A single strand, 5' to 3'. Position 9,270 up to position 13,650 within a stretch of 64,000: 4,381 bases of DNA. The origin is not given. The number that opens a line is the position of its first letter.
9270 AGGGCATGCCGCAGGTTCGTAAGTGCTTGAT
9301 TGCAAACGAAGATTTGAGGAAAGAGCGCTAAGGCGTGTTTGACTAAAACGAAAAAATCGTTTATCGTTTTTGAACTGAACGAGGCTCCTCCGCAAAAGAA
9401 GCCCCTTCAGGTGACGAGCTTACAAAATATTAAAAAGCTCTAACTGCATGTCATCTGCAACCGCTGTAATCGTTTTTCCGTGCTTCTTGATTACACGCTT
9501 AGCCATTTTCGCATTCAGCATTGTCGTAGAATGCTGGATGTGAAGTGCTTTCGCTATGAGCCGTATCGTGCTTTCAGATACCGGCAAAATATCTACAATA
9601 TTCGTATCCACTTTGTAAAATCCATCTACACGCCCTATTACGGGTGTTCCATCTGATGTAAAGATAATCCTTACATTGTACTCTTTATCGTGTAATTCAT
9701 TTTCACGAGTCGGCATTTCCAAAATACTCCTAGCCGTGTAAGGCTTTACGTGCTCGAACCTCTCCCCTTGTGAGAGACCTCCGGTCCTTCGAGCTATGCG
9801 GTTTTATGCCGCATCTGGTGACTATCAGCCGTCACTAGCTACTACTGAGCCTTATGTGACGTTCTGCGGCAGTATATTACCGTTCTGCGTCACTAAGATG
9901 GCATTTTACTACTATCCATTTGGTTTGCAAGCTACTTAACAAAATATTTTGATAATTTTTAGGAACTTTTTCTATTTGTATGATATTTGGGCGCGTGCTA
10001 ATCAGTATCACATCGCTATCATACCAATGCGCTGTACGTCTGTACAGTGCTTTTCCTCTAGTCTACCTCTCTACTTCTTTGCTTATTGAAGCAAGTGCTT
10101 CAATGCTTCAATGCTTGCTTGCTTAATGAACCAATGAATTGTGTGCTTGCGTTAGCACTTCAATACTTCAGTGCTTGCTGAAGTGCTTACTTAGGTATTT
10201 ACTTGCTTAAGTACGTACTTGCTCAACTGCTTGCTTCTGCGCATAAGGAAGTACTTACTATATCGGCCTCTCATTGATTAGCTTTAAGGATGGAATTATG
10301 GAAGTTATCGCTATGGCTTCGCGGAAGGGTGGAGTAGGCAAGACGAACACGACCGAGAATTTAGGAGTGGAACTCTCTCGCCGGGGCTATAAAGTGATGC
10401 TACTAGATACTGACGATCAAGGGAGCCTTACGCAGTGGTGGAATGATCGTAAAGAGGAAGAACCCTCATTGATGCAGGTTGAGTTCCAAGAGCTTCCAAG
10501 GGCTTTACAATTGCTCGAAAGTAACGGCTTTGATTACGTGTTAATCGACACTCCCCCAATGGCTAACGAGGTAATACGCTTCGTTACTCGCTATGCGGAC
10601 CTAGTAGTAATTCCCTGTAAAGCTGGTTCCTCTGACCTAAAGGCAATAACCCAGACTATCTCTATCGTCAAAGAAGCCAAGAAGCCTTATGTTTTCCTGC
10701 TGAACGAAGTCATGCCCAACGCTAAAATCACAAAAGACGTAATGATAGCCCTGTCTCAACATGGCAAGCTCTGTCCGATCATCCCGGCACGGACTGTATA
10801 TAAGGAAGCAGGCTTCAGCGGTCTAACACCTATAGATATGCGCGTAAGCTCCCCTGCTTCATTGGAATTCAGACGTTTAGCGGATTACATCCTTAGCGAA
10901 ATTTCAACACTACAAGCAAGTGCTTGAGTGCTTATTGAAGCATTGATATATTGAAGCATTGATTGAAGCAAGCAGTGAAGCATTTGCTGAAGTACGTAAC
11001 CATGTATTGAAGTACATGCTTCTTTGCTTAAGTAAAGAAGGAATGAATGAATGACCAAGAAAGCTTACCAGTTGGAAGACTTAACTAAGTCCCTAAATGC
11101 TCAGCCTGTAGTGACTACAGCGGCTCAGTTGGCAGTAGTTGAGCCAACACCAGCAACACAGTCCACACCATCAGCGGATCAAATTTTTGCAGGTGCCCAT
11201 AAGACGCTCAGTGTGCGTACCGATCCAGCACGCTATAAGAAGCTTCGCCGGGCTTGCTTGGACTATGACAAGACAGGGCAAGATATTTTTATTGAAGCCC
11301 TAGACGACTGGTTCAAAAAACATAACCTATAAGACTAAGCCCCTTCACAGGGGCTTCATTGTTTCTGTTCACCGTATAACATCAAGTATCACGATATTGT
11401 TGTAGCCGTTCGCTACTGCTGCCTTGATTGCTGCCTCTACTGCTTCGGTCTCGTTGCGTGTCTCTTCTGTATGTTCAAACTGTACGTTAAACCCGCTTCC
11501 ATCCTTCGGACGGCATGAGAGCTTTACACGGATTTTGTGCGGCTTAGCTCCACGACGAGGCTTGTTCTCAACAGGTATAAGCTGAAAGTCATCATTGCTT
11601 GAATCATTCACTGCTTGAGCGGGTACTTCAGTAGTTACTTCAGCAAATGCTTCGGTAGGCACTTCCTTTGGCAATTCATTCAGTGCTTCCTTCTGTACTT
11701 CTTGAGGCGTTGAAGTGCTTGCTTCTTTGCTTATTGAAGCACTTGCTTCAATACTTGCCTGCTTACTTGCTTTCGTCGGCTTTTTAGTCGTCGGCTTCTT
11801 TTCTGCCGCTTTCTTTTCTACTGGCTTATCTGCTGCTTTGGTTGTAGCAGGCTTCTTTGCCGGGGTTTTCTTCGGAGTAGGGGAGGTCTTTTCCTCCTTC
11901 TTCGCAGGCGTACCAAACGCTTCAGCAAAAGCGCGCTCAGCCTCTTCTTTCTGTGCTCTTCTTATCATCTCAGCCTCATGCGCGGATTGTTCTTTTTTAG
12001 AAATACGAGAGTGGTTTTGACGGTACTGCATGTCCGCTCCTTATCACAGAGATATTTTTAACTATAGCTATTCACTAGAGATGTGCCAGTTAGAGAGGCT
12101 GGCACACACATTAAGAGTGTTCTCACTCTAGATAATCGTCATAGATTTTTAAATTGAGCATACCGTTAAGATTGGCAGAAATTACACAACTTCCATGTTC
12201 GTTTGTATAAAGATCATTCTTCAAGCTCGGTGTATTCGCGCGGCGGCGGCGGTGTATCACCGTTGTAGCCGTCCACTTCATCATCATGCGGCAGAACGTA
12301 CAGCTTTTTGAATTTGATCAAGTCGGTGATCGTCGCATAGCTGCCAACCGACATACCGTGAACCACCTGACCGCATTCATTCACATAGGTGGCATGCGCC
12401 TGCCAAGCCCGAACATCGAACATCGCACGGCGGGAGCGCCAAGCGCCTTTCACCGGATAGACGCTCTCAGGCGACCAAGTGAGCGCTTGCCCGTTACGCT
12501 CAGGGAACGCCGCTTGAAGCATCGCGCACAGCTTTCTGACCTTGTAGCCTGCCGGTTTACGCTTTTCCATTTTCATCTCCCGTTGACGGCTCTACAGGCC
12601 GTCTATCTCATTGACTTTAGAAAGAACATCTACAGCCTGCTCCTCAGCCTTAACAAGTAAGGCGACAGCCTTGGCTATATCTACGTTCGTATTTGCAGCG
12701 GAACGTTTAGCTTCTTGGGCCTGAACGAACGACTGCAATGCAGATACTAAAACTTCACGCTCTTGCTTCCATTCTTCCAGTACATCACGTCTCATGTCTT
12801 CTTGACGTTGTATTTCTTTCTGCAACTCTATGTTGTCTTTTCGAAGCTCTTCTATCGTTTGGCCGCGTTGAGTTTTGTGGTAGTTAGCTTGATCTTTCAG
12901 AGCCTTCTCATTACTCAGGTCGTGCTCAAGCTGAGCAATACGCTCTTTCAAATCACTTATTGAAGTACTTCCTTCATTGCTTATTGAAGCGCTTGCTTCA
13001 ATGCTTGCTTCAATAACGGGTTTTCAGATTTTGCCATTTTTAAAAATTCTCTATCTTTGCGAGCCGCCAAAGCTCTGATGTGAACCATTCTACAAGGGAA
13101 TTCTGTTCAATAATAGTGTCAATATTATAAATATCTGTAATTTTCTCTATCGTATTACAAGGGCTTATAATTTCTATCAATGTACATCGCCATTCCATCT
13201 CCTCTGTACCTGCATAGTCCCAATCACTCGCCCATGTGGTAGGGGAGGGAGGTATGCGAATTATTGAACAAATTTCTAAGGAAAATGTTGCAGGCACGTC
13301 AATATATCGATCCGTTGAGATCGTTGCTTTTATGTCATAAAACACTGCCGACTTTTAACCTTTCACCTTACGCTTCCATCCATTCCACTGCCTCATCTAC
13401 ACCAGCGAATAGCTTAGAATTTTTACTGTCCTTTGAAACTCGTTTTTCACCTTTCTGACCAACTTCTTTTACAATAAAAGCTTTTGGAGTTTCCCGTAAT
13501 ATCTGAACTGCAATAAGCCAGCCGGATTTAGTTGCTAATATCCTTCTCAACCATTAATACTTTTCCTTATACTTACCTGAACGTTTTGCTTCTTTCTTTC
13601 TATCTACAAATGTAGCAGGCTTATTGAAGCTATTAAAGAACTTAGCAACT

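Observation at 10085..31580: Dispersed 20-bp palindrome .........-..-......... reused at five or more loci, three of them inside coding sequences where it encodes SIEASAS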

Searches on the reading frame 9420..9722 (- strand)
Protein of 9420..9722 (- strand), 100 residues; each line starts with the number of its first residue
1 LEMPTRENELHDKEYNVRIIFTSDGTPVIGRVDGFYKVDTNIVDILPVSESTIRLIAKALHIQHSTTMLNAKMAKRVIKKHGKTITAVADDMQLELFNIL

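Call 7: search_protein_families(library=pfam, proteins=[window:9420-9722:-], max_evalue=0.01)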
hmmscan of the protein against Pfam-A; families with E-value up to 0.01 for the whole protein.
window:9420-9722:- (100 aa): 0 families

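Call 8: search_protein_families(library=phrogs, proteins=[window:9420-9722:-], max_evalue=0.01)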
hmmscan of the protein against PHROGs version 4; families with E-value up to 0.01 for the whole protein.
window:9420-9722:- (100 aa): 1 family
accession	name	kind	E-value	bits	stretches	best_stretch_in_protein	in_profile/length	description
phrog_32138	-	DNA, RNA and nucleotide metabolism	0.0081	17.1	0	41-63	23-45/54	DNA binding protein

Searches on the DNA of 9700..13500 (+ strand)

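Call 6: search_dna_similar(query=window:9700-13500:+, collection=phages, mode=distant)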
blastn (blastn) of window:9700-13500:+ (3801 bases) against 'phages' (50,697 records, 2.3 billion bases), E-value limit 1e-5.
No match.

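Call 101: search_dna_similar(query=L001:1-12615:+, collection=plasmids, mode=near, max_rows=6)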
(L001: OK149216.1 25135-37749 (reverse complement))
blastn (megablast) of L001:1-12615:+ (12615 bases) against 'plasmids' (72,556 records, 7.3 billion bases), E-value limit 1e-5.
Records with a match: 1; places in all: 1; records where one place covers at least 80% of the query: 1.
Best place of each record, by identity: 95-99% 1.
By first word of the organism name: Acinetobacter 1.
By predicted mobility (MOB-suite, as given by PLSDB): non-mobilizable 1.
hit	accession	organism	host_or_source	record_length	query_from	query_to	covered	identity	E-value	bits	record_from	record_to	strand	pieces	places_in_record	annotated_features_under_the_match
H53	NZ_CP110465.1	Acinetobacter baumannii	Homo sapiens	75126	485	12615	95%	98.7%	0e+0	21365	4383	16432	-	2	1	hypothetical protein (x15) | helix-turn-helix domain-containing protein | ParA family protein | DUF4376 domain-containing protein | Ltp family lipoprotein | and 2 other names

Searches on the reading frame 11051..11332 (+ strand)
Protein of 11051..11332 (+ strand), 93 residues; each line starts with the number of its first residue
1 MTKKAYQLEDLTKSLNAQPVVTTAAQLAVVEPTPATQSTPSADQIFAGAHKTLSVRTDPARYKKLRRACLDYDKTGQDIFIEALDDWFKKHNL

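Call 7: search_protein_families(library=pfam, proteins=[window:11051-11332:+], max_evalue=0.01)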
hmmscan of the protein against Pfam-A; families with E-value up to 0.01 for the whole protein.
window:11051-11332:+ (93 aa): 1 family
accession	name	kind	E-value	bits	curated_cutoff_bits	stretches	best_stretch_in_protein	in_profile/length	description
PF20605.4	Antitox_RHH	-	0.0077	16.8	27.2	0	58-92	12-46/50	Antitoxin-like ribbon-helix-helix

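Call 8: search_protein_families(library=phrogs, proteins=[window:11051-11332:+], max_evalue=0.01)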
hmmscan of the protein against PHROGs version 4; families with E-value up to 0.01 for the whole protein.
window:11051-11332:+ (93 aa): 1 family
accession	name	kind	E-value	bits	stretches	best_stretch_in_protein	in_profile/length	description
phrog_33020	-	unknown function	7.7e-06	27.3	1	49-90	55-96/102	-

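Call 33: search_solved_structures(query=window:11051-11332:+, max_evalue=10, show_alignments=2)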
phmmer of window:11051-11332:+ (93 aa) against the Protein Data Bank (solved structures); distinct sequences matched with E-value up to 10: 1.
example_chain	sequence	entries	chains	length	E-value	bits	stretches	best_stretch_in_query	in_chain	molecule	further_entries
1p94_A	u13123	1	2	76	1.5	12.4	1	45-91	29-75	plasmid partition protein ParG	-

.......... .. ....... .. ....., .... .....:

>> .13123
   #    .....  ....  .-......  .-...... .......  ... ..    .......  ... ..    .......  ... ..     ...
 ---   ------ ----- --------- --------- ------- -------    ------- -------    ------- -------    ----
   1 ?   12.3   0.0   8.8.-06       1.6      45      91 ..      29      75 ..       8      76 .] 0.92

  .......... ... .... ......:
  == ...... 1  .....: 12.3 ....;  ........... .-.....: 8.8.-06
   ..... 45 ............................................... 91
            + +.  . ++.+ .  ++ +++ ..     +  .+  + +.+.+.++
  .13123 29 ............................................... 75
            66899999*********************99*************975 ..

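Call 55: find_homologous_proteins(query=window:11051-11332:+, max_evalue=0.001)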
Query window:11051-11332:+ (93 aa): 1 proteins with E <= 0.001 among 3 candidates.
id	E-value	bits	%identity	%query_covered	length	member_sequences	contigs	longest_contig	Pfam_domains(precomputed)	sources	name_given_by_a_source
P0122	1.1e-54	199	100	100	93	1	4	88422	-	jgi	jgi:hypothetical protein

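Call 59: predict_structure(protein=window:11051-11332:+)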
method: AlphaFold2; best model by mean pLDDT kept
length: 93 residues; sequences in the alignment: 1
mean_pLDDT: 57.2   pTM: 0.34
mean pLDDT of the five models: 57.2, 56.8, 55.0, 54.6, 53.2
residues with pLDDT >= 90: 0; 70-90: 6; 50-70: 67; < 50: 20
segments of 3 or more residues with pLDDT < 50: 1-4, 28-35
pLDDT, mean of each block of 10 residues (from residue 1): 49 52 49 50 66 60 69 59 62 56
secondary structure, 60 per line:
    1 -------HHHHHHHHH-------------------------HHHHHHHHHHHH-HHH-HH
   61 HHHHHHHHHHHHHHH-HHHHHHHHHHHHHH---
elements in order: H8-16 H42-53 H59-75 H77-90

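Call 63: search_protein_representatives(protein=window:11051-11332:+)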
Query: 93 residues. Proteins with E-value up to 0.001 (for the whole library): 40; up to 1e-10: 1; up to 1e-30: 1. The best 40 are listed.
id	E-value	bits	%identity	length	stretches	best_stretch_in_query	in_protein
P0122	3.5e-55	199.4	100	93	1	1-93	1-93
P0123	1.4e-09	54.0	33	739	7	29-66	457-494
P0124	2.8e-09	53.0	45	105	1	13-92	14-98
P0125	3.8e-08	49.4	44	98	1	13-91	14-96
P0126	2.4e-07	46.8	55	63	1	49-92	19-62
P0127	2.5e-07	46.8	42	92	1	16-89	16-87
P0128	8.7e-07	45.1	38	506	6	10-57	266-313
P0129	1.1e-06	44.8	46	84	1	35-91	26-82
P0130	1.4e-06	44.4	44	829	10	10-36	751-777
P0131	1.5e-06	44.3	44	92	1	25-89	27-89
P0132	2.7e-06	43.5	38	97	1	18-90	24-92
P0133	3.3e-06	43.2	47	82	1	31-92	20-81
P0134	4.0e-06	43.0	38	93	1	2-91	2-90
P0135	5.1e-06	42.6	38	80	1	29-91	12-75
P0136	1.6e-05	41.0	38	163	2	40-91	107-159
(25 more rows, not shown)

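Call 65: search_solved_structures(query=A1, max_evalue=1, show_alignments=2)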
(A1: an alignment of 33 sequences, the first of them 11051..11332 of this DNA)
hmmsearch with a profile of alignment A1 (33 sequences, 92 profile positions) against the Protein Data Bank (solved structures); distinct sequences matched with E-value up to 1: 10.
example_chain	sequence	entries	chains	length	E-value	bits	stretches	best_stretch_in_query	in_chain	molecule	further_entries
1p94_A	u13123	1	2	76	0.00016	25.5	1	38-89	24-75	plasmid partition protein ParG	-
4aai_A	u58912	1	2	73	0.00018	25.3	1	43-91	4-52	ORF E73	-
2jxg_A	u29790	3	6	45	0.0034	21.2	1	48-88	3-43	Proline dehydrogenase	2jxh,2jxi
2rbf_A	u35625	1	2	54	0.021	18.7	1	47-88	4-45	Bifunctional protein putA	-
2gpe_A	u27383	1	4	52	0.025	18.4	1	48-88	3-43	Bifunctional protein putA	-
2ay0_A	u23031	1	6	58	0.2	15.6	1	48-88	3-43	Bifunctional putA protein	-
7dr6_B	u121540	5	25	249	0.44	14.5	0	34-70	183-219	Proteasome activator complex subunit 1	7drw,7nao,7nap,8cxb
5msj_A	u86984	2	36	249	0.57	14.1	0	35-70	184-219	Proteasome activator complex subunit 1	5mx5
1avo_B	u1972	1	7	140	0.71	13.8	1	34-70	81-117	11S REGULATOR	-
2kel_A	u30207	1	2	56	0.84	13.6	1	39-90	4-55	Uncharacterized protein 56B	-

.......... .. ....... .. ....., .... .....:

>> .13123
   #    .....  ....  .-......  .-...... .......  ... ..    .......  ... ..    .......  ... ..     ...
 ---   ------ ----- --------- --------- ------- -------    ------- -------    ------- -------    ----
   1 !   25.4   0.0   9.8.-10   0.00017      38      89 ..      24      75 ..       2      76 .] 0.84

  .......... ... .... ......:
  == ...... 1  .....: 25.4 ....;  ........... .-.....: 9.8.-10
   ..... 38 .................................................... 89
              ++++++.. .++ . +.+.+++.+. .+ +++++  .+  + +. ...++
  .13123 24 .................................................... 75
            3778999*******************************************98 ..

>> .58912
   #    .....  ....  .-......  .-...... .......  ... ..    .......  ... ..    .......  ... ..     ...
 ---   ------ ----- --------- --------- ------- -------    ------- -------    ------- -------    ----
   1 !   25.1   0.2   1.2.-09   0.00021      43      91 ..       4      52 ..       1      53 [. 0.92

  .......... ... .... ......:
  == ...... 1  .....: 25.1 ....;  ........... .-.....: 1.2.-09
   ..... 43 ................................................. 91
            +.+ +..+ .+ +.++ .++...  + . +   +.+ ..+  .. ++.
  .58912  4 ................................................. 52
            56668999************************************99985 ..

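Call 66: search_protein_families(library=pfam, alignment_id=A1, max_evalue=0.01)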
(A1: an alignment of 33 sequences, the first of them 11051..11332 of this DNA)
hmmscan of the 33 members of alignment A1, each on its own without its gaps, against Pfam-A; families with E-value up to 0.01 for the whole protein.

A. member 1, window:11051-11332:+ (93 aa): 1 family
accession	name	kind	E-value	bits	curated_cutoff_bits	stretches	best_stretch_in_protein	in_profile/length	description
PF20605.4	Antitox_RHH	-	0.0077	16.8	27.2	0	58-92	12-46/50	Antitoxin-like ribbon-helix-helix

B. families by the number of members that match (of 33 scanned): 4 families
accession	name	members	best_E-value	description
PF20605.4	Antitox_RHH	9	6.4e-20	Antitoxin-like ribbon-helix-helix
PF09274.16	ParG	3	0.00034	ParG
PF22180.2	RH3_dom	1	0.0011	RH3 domain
PF17663.6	DUF5525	1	0.0052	Family of unknown function (DUF5525)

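Call 68: find_encoding_contigs(protein=P0124, flank=4000, max_places=2)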
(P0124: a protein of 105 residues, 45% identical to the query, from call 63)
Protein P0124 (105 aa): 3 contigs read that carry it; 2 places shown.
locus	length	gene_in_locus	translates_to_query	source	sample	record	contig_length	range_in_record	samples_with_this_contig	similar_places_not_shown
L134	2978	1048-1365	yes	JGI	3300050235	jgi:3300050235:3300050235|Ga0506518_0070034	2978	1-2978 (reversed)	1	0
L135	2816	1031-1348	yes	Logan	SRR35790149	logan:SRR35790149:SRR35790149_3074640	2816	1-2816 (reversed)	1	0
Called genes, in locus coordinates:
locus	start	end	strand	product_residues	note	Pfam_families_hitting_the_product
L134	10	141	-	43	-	-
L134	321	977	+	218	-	PF01656:CbiA, PF02374:ArsA_ATPase, PF06564:CBP_BcsQ (faint), PF07015:VirC1, PF09140:MipZ (faint), PF10609:ParA (weak), PF13614:AAA_31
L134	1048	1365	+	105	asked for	-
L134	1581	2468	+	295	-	PF04796:RepA_C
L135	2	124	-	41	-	?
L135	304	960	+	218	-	PF01656:CbiA, PF02374:ArsA_ATPase, PF06564:CBP_BcsQ (faint), PF07015:VirC1, PF09140:MipZ (faint), PF10609:ParA (weak), PF13614:AAA_31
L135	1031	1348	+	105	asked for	-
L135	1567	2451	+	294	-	PF04796:RepA_C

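Call 73: predict_structure(alignment_id=A1)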
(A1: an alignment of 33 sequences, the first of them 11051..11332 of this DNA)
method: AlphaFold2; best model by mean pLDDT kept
length: 93 residues; sequences in the alignment: 33
mean_pLDDT: 79.5   pTM: 0.46
mean pLDDT of the five models: 79.5, 78.8, 77.1, 77.0, 76.4
residues with pLDDT >= 90: 42; 70-90: 15; 50-70: 36; < 50: 0
segments of 3 or more residues with pLDDT < 50: none
pLDDT, mean of each block of 10 residues (from residue 1): 62 58 61 75 67 95 98 97 97 96
secondary structure, 60 per line:
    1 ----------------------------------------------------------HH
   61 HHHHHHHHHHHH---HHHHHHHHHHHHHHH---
elements in order: H59-72 H76-90

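Call 75: fold_search(model_id=the predicted structure, library=pdb)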
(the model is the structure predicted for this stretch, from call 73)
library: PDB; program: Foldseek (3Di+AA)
matches with E <= 10: 72; with E <= 0.001: 0
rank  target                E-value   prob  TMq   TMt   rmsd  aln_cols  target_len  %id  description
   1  1p94_MODEL_1_A        1.7e-01  0.99  0.45  0.54   1.8        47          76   21  NMR Structure of ParG symmetric dimer (released 2004-01-13)
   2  6iya_D                3.1e-01  0.99  0.44  0.82   1.0        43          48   14  Structure of the DNA binding domain of antitoxin CopASO (released 2019-01-16)
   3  6iya_C                3.3e-01  0.99  0.43  0.84   0.9        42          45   14  Structure of the DNA binding domain of antitoxin CopASO (released 2019-01-16)
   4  2jxg_A                3.3e-01  0.82  0.33  0.55   2.9        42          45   26  Solution Structure of the DNA Binding domain of Proline Utilization A (PutA) (released 2008-02-19)
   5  6iya_F                3.5e-01  0.99  0.43  0.77   1.0        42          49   14  Structure of the DNA binding domain of antitoxin CopASO (released 2019-01-16)
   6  1par_A                4.7e-01  0.95  0.42  0.70   2.7        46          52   11  DNA RECOGNITION BY BETA-SHEETS IN THE ARC REPRESSOR-OPERATOR CRYSTAL STRUCTURE (released 1994-07-31)
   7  9kkd_B                8.4e-01  0.93  0.42  0.83   1.4        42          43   14  the structure of StnY (released 2025-11-19)
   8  3qoq_A                8.4e-01  0.92  0.43  0.75   1.7        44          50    9  Crystal Structure of the Transcription Factor AmrZ in Complex with the 18 Base Pair amrZ1 Binding Site (released 2012-02-15)
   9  1par_C                8.4e-01  0.87  0.43  0.74   2.9        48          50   10  DNA RECOGNITION BY BETA-SHEETS IN THE ARC REPRESSOR-OPERATOR CRYSTAL STRUCTURE (released 1994-07-31)
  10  6xrw_B                9.0e-01  0.96  0.45  0.52   0.8        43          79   16  Chromosomal ParDE TA system from P. aeruginosa (released 2021-07-28)
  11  7zg6_A                9.7e-01  0.92  0.45  0.74   1.5        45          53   18  TacA1 antitoxin (released 2023-10-11)
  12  1bdv_D                9.7e-01  0.89  0.43  0.74   1.9        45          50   11  ARC FV10 COCRYSTAL (released 1999-01-06)
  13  1myk_B                1.0e+00  0.90  0.43  0.82   1.4        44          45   11  CRYSTAL STRUCTURE, FOLDING, AND OPERATOR BINDING OF THE HYPERSTABLE ARC REPRESSOR MUTANT PL8 (released 1995-01-26)
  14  1myl_A                1.1e+00  0.87  0.42  0.79   1.5        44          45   11  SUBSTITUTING HYDROPHOBIC RESIDUES FOR A BURIED SALT BRIDGE ENHANCES PROTEIN STABILITY BUT DOES NOT REDUCE CONFORMATION (released 1995-01-26)
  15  7zg6_B                1.2e+00  0.89  0.42  0.73   1.1        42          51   17  TacA1 antitoxin (released 2023-10-11)
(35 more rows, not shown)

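Call 79: find_related_loci(query=A3, collection=viral_contigs, flank=10000)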
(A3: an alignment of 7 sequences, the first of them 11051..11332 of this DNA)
Query A3 (93 aa) in viral_contigs; peptide patterns used: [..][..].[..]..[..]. (x = any residue, [..] = any of these).
32 stretches matched a pattern, but none encodes a relative of the query by tblastn (E <= 1e-3).

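Call 80: find_related_loci(query=A3, collection=metagenome_contigs, flank=10000)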
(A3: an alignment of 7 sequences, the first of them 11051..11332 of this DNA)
Query A3 (93 aa) in metagenome_contigs; peptide patterns used: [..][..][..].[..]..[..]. (x = any residue, [..] = any of these).
79 stretches matched a pattern; 4 encode a relative of the query (tblastn E <= 1e-3); 4 distinct loci.
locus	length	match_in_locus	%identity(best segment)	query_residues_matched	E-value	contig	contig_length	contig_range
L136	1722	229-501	45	10-92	4e-15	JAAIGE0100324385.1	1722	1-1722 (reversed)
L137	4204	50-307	38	11-92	2e-14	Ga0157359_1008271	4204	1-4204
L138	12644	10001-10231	41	11-92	5e-14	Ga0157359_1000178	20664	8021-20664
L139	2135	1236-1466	41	11-92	6e-14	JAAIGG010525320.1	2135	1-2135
